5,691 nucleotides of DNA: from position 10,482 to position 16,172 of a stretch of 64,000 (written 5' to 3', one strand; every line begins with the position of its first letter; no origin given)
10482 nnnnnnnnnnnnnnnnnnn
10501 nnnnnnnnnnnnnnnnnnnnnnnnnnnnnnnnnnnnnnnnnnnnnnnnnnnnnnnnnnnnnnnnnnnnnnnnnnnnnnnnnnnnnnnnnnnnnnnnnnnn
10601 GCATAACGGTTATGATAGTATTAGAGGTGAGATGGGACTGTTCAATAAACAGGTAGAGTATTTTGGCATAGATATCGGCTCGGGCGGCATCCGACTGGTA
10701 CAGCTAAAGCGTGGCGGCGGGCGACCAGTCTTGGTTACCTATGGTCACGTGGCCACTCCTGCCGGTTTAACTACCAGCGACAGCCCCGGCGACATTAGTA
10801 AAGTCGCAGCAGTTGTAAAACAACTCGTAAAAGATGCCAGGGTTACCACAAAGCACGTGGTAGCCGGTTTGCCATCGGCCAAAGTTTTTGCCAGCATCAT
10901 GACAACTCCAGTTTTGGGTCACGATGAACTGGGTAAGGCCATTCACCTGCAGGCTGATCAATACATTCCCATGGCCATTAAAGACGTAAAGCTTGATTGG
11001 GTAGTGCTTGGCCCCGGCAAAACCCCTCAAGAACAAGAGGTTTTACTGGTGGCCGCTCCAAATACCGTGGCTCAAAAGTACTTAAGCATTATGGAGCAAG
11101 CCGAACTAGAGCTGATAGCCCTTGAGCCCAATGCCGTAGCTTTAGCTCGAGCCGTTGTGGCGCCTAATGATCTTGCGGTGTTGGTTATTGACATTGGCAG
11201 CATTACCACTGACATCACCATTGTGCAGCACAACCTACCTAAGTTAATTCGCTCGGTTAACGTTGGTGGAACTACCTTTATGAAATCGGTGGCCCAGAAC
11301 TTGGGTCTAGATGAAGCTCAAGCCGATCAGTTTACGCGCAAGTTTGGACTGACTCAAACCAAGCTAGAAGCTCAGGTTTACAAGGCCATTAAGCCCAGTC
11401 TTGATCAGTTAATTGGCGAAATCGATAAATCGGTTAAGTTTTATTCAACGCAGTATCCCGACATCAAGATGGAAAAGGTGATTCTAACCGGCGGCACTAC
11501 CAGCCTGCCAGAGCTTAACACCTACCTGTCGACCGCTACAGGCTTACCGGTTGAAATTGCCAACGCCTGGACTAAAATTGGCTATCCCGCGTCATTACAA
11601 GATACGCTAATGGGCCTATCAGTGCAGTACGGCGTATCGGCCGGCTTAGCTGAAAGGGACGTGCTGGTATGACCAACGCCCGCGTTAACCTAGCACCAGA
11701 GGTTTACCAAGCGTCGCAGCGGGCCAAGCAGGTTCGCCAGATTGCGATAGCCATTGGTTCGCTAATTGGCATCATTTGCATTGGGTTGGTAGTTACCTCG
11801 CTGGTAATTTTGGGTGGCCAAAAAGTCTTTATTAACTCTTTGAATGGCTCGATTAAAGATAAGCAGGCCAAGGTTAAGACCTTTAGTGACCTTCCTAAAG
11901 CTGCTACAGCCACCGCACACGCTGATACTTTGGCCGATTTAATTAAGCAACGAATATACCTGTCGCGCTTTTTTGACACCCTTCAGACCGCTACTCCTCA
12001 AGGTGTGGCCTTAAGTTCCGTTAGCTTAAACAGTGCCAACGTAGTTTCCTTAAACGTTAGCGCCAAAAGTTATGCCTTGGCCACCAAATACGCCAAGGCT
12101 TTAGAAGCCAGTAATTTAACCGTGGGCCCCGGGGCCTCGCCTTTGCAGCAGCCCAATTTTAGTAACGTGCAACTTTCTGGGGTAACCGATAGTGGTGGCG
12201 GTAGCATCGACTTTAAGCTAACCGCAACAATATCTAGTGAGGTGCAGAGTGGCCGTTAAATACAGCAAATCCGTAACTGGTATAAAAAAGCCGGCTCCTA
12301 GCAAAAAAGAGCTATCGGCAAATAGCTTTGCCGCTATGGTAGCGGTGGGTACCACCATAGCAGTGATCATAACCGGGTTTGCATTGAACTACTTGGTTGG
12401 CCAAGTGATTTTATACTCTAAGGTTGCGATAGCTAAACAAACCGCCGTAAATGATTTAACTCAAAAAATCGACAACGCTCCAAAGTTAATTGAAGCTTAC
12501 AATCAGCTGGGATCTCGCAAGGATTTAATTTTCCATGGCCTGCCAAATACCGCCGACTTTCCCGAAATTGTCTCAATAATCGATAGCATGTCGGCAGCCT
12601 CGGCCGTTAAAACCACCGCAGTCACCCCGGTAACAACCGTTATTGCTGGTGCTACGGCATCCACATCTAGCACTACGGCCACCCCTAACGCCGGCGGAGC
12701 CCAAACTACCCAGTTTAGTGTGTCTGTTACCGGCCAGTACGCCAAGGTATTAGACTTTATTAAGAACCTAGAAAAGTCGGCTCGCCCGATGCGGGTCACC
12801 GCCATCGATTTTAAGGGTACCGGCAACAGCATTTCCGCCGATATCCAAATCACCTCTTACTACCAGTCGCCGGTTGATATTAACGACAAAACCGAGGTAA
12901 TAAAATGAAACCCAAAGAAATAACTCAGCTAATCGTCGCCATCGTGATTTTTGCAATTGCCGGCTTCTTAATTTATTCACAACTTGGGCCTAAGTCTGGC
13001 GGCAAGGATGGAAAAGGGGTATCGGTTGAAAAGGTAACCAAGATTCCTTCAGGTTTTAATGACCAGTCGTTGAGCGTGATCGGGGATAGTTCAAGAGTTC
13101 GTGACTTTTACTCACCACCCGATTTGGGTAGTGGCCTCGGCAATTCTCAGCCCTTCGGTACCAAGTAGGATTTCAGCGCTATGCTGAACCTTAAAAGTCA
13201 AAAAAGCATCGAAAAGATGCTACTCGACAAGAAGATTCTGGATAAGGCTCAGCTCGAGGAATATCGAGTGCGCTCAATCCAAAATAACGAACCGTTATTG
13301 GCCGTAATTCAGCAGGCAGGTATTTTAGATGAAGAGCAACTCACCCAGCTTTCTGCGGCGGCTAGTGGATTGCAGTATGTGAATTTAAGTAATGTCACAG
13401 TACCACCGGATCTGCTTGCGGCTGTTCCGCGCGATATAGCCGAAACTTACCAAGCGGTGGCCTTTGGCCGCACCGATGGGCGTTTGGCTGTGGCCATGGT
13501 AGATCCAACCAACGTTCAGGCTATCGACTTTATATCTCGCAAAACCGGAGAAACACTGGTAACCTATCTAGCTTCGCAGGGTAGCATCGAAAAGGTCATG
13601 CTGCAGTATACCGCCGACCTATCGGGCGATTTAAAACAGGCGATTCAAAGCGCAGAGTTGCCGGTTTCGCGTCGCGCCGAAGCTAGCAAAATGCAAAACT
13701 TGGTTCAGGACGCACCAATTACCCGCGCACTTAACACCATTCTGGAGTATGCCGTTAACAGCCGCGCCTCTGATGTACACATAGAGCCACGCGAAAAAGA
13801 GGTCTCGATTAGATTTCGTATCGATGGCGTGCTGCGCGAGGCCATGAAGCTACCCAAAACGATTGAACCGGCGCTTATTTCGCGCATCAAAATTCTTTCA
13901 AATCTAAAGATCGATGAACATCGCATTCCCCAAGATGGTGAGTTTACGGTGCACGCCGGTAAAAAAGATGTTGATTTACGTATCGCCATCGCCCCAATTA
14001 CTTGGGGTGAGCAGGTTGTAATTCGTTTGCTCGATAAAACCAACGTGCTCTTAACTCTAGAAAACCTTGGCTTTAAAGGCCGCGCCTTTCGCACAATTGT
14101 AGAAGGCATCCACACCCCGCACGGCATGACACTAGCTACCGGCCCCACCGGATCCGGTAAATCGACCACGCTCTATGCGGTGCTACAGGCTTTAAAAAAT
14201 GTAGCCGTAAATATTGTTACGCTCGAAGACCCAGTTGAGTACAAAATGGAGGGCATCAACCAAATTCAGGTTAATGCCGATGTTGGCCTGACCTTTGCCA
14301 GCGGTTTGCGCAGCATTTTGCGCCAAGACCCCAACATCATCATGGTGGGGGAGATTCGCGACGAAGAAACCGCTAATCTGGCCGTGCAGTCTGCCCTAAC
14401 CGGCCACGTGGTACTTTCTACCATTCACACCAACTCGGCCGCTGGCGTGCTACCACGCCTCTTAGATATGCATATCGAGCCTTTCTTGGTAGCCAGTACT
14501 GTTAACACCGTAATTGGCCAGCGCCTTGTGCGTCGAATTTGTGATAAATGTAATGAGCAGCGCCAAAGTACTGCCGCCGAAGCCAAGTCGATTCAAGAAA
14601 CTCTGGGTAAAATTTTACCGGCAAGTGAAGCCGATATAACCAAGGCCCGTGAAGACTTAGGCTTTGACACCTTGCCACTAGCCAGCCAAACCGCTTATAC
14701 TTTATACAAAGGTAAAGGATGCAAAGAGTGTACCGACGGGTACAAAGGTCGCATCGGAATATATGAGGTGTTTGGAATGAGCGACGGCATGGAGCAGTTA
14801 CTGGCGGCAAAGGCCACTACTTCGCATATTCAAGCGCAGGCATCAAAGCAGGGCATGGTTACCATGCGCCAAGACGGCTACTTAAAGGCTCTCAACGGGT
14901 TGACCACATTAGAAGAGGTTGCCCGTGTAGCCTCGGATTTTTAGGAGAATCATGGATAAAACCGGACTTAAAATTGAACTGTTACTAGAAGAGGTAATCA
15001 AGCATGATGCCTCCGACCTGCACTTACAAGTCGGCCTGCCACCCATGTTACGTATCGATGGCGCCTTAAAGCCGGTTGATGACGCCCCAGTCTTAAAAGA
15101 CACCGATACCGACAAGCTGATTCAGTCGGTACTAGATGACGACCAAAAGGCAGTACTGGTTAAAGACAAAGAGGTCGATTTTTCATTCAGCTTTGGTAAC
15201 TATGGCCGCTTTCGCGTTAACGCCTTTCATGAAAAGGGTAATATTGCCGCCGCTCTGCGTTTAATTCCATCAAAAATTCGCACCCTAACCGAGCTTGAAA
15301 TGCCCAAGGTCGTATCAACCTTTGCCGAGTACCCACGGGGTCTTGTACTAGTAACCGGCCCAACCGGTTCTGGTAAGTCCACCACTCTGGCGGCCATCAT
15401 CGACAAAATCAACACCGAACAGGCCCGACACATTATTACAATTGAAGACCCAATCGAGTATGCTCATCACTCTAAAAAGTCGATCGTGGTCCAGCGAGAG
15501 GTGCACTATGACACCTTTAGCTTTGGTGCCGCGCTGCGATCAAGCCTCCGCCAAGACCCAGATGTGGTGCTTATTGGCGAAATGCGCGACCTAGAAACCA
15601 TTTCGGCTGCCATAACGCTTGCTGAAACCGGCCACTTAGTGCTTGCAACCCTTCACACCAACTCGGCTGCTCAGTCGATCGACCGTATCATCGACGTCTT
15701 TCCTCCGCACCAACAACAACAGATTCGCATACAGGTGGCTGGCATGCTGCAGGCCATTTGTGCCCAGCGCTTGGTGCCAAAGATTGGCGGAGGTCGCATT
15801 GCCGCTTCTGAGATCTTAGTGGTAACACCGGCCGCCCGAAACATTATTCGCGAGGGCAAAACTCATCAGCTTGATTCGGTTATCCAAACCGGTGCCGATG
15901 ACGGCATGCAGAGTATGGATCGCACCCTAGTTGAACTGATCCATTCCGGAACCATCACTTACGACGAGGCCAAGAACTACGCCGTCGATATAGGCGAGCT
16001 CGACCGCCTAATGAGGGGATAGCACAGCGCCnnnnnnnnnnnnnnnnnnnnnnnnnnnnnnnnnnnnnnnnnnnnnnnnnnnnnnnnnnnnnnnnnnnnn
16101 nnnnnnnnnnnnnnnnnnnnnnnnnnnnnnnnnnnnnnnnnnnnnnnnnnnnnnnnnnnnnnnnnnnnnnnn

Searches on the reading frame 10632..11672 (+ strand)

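Call 70: search_protein_families(library=pfam, proteins=[window:10632-11672:+], max_evalue=0.00001)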
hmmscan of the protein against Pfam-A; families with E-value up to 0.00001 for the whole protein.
window:10632-11672:+ (346 aa): 3 families
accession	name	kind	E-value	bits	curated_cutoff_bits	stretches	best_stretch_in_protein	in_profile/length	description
PF11104.14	PilM_2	-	4.2e-43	148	27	1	12-342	1-338/340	Type IV pilus assembly protein PilM;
PF14450.12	FtsA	-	8.4e-11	42.8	31.8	1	185-312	2-112/127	Cell division protein FtsA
PF06723.19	MreB_Mbl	-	1.1e-09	38.1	27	0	246-311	239-305/327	MreB/Mbl protein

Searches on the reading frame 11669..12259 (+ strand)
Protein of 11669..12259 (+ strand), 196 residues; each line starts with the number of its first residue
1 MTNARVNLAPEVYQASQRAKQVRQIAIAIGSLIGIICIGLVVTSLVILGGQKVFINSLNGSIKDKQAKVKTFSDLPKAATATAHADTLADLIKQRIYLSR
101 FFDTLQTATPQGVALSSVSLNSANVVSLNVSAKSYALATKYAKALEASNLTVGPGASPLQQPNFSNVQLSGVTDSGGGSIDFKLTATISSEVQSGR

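Call 70: search_protein_families(library=pfam, proteins=[window:11669-12259:+], max_evalue=0.00001)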
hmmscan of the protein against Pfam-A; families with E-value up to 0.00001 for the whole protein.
window:11669-12259:+ (196 aa): 1 family
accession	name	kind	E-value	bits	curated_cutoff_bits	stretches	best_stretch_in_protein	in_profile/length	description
PF05137.18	PilN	-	1.3e-06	28.8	22.8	0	101-186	2-76/78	Fimbrial assembly protein (PilN)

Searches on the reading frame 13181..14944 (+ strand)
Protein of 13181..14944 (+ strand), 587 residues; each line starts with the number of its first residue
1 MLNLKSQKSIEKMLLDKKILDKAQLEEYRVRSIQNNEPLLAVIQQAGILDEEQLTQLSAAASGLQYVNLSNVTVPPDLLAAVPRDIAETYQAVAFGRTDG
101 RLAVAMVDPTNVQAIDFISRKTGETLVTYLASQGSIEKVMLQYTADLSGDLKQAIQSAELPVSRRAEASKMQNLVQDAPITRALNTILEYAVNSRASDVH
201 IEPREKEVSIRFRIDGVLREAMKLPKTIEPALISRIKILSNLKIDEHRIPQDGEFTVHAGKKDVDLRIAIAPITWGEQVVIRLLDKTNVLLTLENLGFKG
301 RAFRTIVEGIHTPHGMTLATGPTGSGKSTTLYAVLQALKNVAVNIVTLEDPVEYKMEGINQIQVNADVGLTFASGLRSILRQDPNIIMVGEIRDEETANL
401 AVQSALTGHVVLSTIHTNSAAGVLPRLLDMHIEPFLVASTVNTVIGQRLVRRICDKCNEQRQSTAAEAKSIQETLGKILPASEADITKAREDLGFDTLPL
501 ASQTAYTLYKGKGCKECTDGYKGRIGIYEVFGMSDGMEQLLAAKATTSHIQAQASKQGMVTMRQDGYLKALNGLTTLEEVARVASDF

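Call 71: search_protein_families(library=pfam, proteins=[window:13181-14944:+], max_evalue=0.00001)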
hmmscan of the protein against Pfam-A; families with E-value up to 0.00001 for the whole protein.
window:13181-14944:+ (587 aa): 2 families
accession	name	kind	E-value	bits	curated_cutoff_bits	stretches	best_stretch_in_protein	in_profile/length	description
PF00437.27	T2SSE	-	4.7e-128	427.4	24.9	1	175-582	3-370/370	Type II/IV secretion system protein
PF05157.20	MshEN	-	6.5e-16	58.5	23.1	1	63-144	2-84/90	MshEN domain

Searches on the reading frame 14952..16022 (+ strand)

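Call 71: search_protein_families(library=pfam, proteins=[window:14952-16022:+], max_evalue=0.00001)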
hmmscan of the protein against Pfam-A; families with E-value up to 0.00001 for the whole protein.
window:14952-16022:+ (356 aa): 1 family
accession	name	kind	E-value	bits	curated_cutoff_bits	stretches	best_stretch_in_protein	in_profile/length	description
PF00437.27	T2SSE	-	4.7e-51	174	24.9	1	9-278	13-281/370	Type II/IV secretion system protein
